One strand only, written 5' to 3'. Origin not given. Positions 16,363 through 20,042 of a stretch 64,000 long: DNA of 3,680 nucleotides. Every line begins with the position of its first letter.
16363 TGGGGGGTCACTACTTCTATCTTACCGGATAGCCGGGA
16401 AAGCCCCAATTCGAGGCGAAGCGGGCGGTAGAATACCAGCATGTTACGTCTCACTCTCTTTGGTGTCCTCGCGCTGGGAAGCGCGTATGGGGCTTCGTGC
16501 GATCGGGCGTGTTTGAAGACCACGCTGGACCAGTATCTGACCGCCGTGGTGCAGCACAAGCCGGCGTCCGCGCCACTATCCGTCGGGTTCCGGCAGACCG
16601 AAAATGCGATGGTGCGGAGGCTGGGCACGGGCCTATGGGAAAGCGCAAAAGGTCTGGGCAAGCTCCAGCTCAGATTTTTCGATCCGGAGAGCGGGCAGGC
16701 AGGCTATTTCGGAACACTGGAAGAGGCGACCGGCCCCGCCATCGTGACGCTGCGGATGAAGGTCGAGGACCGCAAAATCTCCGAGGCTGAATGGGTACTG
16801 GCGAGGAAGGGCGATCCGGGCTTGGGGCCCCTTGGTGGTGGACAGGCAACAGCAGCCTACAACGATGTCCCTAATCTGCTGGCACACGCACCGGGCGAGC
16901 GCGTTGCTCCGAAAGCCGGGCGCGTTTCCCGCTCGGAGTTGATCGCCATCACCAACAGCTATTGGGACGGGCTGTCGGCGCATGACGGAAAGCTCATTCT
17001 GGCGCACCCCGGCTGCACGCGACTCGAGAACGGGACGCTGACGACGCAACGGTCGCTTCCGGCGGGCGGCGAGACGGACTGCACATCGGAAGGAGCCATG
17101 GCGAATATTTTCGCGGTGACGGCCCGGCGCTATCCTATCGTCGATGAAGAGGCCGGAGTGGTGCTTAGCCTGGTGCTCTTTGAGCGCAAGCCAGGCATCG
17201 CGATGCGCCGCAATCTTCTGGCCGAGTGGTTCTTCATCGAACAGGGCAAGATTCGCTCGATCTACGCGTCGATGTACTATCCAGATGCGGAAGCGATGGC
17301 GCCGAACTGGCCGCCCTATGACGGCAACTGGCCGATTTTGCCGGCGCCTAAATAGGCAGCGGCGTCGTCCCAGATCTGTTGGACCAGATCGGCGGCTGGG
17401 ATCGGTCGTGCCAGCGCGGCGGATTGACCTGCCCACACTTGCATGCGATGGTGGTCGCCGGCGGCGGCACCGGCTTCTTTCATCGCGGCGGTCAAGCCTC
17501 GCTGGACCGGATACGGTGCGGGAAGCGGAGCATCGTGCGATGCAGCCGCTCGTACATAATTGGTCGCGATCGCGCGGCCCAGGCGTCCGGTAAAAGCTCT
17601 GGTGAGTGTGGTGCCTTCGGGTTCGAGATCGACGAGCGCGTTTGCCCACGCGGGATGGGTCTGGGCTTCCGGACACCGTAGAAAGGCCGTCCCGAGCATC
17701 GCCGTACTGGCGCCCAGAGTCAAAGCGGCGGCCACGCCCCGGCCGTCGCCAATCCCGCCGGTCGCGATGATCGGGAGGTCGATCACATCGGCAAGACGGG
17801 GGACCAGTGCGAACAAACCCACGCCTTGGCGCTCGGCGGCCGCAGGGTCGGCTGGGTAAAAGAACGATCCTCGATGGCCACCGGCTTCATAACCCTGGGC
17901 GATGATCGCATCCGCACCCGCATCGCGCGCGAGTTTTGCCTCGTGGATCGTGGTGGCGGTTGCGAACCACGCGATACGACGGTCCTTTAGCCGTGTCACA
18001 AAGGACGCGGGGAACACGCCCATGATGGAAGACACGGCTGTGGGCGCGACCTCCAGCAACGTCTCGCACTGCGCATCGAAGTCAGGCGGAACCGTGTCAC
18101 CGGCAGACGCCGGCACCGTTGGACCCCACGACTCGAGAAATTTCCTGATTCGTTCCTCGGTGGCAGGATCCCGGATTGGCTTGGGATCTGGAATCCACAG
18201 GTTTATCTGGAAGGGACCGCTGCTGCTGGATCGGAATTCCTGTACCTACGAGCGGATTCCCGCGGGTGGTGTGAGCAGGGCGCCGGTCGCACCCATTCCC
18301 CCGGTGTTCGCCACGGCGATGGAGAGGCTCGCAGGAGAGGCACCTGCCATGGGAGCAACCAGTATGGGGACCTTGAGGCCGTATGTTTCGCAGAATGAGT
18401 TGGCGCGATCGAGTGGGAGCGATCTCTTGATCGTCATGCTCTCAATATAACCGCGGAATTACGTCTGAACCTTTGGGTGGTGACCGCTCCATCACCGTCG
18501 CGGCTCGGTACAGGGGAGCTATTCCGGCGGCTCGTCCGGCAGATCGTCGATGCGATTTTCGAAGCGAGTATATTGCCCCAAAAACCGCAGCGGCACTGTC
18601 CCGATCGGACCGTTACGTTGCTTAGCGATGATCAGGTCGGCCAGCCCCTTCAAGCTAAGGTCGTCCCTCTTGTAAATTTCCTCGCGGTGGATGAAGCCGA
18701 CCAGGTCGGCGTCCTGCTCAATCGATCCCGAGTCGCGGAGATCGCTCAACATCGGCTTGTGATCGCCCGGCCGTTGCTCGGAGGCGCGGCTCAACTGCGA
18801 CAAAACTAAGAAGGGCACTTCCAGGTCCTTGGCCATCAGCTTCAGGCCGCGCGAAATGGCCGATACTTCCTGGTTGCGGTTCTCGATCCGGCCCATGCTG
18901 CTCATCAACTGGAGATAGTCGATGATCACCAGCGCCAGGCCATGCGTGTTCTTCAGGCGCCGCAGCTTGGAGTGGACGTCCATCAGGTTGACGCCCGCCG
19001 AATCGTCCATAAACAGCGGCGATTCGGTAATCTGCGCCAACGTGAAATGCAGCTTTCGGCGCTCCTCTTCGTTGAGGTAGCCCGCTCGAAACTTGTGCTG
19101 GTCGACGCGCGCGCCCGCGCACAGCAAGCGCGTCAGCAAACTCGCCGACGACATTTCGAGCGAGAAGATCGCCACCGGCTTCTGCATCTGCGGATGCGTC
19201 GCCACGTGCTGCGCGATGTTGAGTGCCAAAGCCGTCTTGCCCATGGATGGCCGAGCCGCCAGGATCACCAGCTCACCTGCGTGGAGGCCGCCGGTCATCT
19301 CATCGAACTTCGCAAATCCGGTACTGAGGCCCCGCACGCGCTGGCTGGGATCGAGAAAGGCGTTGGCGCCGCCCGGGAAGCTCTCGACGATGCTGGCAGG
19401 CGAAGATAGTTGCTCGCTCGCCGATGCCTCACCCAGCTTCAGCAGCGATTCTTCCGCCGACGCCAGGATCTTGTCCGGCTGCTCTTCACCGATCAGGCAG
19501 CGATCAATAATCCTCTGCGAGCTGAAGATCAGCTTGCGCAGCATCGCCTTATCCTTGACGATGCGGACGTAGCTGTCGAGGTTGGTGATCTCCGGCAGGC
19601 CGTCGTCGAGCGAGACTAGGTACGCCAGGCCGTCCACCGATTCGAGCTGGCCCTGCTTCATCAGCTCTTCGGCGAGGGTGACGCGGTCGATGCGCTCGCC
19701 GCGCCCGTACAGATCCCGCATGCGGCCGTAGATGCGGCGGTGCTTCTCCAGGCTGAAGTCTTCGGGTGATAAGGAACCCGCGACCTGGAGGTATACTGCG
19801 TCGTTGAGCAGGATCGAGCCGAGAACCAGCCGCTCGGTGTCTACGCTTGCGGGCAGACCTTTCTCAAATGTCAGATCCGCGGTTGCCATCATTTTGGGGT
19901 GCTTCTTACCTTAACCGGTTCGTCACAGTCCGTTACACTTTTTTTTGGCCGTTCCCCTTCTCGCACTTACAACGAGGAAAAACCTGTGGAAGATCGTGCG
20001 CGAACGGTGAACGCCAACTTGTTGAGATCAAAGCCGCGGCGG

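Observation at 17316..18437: Nitronate monooxygenase gene interrupted by a single in-frame amber codon (not a frameshift)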

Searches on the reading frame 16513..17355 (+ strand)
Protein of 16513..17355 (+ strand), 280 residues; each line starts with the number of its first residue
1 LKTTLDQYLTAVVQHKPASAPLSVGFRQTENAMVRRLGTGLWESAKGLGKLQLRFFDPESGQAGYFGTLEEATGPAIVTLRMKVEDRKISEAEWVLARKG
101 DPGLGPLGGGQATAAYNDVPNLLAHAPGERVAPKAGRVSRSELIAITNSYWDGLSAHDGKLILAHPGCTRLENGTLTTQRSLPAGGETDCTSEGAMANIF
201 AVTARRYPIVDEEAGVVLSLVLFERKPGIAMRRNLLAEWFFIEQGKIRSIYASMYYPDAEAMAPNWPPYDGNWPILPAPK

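Call 23: find_encoding_contigs(protein=window:16513-17355:+, flank=3000, max_places=10)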
Protein window:16513-17355:+ (280 aa): 6 contigs read that carry it; 6 places shown.
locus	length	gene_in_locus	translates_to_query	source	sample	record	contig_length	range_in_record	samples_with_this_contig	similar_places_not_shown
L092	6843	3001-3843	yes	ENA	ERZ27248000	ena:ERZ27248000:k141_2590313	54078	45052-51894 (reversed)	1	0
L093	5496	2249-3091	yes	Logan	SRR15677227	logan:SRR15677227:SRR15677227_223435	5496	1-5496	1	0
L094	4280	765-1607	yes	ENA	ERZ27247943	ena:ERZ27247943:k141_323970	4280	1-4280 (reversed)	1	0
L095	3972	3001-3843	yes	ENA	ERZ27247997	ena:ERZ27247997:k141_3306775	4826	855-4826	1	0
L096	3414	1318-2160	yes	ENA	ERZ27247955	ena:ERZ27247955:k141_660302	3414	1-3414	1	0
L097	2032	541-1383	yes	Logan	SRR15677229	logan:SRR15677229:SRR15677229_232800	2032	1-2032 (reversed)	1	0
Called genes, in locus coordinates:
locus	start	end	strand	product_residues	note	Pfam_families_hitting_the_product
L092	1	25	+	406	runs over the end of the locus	PF00202:Aminotran_3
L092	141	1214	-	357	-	PF00483:NTP_transferase, PF12804:NTP_transf_3, PF22640:ManC_GMP_beta-helix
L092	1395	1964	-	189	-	PF10502:Peptidase_S26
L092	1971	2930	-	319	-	PF10502:Peptidase_S26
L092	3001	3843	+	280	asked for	PF26061:DUF8021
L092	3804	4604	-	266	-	PF03060:NMO, PF00478:IMPDH (weak)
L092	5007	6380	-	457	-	PF00772:DnaB, PF13481:AAA_25, PF03796:DnaB_C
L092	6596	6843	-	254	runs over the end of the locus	PF00160:Pro_isomerase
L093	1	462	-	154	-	?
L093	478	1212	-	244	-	PF10502:Peptidase_S26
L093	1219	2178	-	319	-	PF10502:Peptidase_S26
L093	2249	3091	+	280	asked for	PF26061:DUF8021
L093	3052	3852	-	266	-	PF03060:NMO, PF00478:IMPDH (weak)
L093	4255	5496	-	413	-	?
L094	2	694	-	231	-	?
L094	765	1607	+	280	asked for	PF26061:DUF8021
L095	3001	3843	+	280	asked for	PF26061:DUF8021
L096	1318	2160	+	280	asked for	PF26061:DUF8021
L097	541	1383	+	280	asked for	PF26061:DUF8021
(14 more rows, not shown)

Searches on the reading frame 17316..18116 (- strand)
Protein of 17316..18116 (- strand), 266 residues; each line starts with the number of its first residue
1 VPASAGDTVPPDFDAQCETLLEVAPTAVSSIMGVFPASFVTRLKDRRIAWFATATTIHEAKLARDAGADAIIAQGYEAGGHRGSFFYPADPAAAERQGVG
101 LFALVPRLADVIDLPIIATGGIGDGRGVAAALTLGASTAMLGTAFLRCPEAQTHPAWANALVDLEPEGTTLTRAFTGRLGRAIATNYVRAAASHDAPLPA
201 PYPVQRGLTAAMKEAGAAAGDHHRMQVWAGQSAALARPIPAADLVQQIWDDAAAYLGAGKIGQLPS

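Call 16: find_encoding_contigs(protein=window:17316-18116:-, flank=3000, max_places=10)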
Protein window:17316-18116:- (266 aa): 8 contigs read that carry it; 8 places shown.
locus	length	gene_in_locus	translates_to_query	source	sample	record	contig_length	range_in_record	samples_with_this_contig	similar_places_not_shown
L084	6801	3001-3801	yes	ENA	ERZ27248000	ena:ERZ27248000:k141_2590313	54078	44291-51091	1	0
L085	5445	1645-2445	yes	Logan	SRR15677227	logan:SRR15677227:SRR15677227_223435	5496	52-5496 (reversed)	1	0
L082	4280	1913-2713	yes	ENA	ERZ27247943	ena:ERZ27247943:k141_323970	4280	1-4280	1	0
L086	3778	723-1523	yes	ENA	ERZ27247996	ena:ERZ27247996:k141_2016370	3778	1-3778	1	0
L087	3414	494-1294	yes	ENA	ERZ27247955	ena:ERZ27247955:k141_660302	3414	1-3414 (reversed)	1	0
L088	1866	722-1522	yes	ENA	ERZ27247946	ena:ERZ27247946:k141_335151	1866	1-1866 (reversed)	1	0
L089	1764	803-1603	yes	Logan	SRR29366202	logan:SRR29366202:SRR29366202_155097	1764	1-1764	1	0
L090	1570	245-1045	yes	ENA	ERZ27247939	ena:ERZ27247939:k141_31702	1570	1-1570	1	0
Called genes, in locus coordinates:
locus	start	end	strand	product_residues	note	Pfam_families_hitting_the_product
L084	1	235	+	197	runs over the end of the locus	PF02698:DUF218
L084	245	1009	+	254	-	PF00160:Pro_isomerase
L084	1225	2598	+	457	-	PF00772:DnaB, PF13481:AAA_25, PF03796:DnaB_C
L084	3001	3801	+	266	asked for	PF03060:NMO, PF00478:IMPDH (weak)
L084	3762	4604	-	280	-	PF26061:DUF8021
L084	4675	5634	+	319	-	PF10502:Peptidase_S26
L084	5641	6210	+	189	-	PF10502:Peptidase_S26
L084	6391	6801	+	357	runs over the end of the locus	PF00483:NTP_transferase, PF12804:NTP_transf_3, PF22640:ManC_GMP_beta-helix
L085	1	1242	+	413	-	?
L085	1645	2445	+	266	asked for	PF03060:NMO, PF00478:IMPDH (weak)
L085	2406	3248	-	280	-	PF26061:DUF8021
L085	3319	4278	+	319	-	PF10502:Peptidase_S26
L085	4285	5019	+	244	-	PF10502:Peptidase_S26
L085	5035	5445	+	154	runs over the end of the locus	?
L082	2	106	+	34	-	?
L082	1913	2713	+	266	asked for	PF03060:NMO, PF00478:IMPDH (weak)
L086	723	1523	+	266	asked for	PF03060:NMO, PF00478:IMPDH (weak)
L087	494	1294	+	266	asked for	PF03060:NMO, PF00478:IMPDH (weak)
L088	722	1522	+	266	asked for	PF03060:NMO, PF00478:IMPDH (weak)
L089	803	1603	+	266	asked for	PF03060:NMO, PF00478:IMPDH (weak)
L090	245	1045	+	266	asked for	PF03060:NMO, PF00478:IMPDH (weak)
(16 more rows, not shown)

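Call 18: list_cluster_members(proteins=[window:17319-18116:-, window:18249-18437:-, P0001, P0002, P0003, P0004, P0012])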
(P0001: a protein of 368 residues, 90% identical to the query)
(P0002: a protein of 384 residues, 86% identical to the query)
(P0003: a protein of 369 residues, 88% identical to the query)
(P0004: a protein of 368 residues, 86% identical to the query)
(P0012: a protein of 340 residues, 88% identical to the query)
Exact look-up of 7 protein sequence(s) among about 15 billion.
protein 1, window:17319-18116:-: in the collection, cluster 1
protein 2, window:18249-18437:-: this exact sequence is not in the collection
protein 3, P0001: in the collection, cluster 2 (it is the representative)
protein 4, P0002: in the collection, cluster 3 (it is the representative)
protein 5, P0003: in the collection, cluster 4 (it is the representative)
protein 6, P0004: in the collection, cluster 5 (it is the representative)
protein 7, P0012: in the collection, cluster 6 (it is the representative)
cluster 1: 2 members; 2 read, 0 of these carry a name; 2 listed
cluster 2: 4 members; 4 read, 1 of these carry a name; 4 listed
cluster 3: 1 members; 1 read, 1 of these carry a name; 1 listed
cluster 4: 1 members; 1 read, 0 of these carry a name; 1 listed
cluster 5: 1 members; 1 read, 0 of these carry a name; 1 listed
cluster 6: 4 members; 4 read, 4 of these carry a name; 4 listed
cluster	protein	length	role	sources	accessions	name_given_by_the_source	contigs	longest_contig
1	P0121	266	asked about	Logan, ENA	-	-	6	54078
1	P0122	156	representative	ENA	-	-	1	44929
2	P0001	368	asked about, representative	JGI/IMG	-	-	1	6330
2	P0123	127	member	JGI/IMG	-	nitronate monooxygenase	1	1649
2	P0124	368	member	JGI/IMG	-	-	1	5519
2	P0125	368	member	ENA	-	-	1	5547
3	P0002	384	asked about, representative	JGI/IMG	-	nitronate monooxygenase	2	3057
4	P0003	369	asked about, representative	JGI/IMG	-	-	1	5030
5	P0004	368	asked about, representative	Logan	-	-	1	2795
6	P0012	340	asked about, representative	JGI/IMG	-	nitronate monooxygenase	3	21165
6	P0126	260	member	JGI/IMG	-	nitronate monooxygenase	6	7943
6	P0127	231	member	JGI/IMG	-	nitronate monooxygenase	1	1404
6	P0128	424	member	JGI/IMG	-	nitronate monooxygenase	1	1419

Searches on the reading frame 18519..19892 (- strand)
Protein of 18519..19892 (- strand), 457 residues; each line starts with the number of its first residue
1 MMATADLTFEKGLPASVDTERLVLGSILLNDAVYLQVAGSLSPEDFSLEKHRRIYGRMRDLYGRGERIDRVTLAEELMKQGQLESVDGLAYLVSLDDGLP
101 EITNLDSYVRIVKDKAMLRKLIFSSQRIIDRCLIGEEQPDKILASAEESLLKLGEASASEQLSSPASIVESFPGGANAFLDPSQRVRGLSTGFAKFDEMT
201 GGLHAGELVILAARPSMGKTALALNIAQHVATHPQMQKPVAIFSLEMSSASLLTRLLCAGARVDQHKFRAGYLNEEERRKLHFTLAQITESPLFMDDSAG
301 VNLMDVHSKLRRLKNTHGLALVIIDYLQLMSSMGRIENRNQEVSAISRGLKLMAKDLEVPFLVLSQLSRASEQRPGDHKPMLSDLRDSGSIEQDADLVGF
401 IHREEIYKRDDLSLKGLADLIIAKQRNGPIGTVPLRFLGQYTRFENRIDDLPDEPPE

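Call 13: find_encoding_contigs(protein=window:18519-19892:-, flank=5000, max_places=6)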
Protein window:18519-19892:- (457 aa): 3 contigs read that carry it; 3 places shown.
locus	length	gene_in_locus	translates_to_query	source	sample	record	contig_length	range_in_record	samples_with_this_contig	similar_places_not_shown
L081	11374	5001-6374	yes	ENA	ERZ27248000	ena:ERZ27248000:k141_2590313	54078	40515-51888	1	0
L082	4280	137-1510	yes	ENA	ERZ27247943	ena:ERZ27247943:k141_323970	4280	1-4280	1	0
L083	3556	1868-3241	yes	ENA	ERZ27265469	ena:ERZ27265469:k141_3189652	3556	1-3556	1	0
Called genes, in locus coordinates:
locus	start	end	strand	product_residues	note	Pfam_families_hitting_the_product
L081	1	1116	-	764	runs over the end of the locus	PF19838:LptD_2, PF04453:LptD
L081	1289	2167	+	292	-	PF06271:RDD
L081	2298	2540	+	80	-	-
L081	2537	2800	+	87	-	-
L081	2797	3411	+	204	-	-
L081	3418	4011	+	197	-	PF02698:DUF218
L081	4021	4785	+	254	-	PF00160:Pro_isomerase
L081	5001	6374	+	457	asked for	PF00772:DnaB, PF13481:AAA_25, PF03796:DnaB_C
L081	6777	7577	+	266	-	PF03060:NMO, PF00478:IMPDH (weak)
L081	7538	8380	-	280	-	PF26061:DUF8021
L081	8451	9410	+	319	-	PF10502:Peptidase_S26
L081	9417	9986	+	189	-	PF10502:Peptidase_S26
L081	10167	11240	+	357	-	PF00483:NTP_transferase, PF12804:NTP_transf_3, PF22640:ManC_GMP_beta-helix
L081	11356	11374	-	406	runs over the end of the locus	PF00202:Aminotran_3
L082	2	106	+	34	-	?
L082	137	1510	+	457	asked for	PF00772:DnaB, PF13481:AAA_25, PF03796:DnaB_C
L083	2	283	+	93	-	?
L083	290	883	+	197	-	PF02698:DUF218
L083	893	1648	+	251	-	PF00160:Pro_isomerase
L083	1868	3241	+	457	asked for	PF00772:DnaB, PF13481:AAA_25, PF03796:DnaB_C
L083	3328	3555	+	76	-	?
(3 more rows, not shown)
